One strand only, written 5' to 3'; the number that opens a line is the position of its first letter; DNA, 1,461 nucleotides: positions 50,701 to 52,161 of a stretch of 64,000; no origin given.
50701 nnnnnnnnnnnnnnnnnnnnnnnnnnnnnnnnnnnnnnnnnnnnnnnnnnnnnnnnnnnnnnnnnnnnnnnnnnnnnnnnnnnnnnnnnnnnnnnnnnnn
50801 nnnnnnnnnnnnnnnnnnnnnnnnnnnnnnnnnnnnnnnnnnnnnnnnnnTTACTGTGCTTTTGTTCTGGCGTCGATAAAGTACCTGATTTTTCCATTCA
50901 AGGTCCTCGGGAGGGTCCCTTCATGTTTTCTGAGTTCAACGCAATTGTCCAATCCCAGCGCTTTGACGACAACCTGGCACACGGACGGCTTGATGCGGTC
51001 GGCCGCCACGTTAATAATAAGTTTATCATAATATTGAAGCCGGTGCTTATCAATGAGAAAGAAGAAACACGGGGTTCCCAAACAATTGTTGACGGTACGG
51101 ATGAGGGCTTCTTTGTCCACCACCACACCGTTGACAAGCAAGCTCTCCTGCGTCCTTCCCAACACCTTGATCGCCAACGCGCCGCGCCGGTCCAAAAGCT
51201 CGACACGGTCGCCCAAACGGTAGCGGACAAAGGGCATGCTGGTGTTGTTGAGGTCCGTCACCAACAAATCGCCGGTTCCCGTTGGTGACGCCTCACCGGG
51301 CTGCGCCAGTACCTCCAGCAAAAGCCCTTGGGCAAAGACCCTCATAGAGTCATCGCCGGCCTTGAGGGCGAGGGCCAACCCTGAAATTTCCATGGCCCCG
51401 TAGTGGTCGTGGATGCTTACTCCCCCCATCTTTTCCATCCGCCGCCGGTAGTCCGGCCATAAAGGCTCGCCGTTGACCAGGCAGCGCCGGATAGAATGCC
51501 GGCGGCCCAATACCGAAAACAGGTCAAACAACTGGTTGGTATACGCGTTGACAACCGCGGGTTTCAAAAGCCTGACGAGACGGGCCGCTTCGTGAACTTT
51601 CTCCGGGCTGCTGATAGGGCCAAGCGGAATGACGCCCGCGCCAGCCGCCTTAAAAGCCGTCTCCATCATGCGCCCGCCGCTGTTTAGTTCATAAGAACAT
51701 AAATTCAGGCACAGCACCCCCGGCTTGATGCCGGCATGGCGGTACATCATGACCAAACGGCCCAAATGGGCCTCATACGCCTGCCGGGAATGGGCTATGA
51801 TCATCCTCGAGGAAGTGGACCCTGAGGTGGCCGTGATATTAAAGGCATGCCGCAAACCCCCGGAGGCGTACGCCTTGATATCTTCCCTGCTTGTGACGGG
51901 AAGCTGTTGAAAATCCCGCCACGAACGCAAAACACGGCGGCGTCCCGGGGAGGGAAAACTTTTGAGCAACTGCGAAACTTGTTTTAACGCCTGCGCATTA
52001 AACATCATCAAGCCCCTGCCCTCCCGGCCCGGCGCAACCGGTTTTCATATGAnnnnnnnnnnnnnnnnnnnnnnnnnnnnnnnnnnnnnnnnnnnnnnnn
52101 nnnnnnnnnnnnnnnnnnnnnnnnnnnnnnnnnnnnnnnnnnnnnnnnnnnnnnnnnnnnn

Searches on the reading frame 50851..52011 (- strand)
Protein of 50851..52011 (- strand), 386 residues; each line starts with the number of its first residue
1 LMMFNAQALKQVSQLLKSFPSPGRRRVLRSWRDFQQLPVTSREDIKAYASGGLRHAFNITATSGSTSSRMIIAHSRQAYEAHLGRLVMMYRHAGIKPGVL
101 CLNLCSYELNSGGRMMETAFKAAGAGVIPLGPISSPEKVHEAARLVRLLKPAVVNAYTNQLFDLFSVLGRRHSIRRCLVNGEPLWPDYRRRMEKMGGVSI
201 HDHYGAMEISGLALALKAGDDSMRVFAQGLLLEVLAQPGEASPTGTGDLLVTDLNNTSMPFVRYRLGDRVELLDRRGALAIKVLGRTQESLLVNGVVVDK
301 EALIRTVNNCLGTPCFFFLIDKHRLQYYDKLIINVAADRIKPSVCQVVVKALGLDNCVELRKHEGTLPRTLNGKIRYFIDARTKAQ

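Call 4: search_protein_families(library=pfam, proteins=[window:50851-52011:-], max_evalue=0.01)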
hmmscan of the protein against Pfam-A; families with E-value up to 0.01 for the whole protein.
window:50851-52011:- (386 aa): 1 family
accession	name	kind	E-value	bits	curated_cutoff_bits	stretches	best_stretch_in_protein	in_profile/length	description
PF00501.34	AMP-binding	-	5.3e-05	22.6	29.9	1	55-220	163-336/384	AMP-binding enzyme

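Call 7: search_protein_families(library=ncbifam, proteins=[window:50851-52011:-], max_evalue=0.001)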
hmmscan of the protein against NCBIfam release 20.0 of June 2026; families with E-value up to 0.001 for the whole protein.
window:50851-52011:- (386 aa): 6 families
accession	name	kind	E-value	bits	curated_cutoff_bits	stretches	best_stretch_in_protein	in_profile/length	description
NF045666.1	DVU1553_fam_AMP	equivalog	5.1e-19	68.5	300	1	27-276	56-314/331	DVU_1553 family AMP-dependent CoA ligase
NF041878.1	paak_haloarch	equivalog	5.6e-17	61.4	700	1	31-338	52-375/427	phenylacetate--CoA ligase PaaK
TIGR02155.1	PA_CoA_ligase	equivalog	1.3e-15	56.9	646.3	1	26-336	42-365/422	phenylacetate--CoA ligase PaaK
NF041217.1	BagE_FevW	exception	3.4e-14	52.7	800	1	91-275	104-294/424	bagremycin/ferroverdin synthetase BagE/FevW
TIGR03335.1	F390_ftsA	equivalog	3.7e-06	25.9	458.7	1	36-208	71-240/445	coenzyme F390 synthetase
NF053551.1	FlxY_rubin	equivalog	4.2e-06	25.7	520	1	230-341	259-376/424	flexirubin biosynthesis putative acyl-CoA ligase FlxY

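Call 55: search_protein_families(library=pfam, proteins=[window:50851-52011:-], max_evalue=10)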
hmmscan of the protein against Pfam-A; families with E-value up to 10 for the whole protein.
window:50851-52011:- (386 aa): 2 families
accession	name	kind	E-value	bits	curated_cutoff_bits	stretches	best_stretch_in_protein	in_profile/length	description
PF00501.34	AMP-binding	-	5.3e-05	22.6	29.9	1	55-220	163-336/384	AMP-binding enzyme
PF11304.13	DUF3106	-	0.21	12.5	24.3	1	8-46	65-103/104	Protein of unknown function (DUF3106)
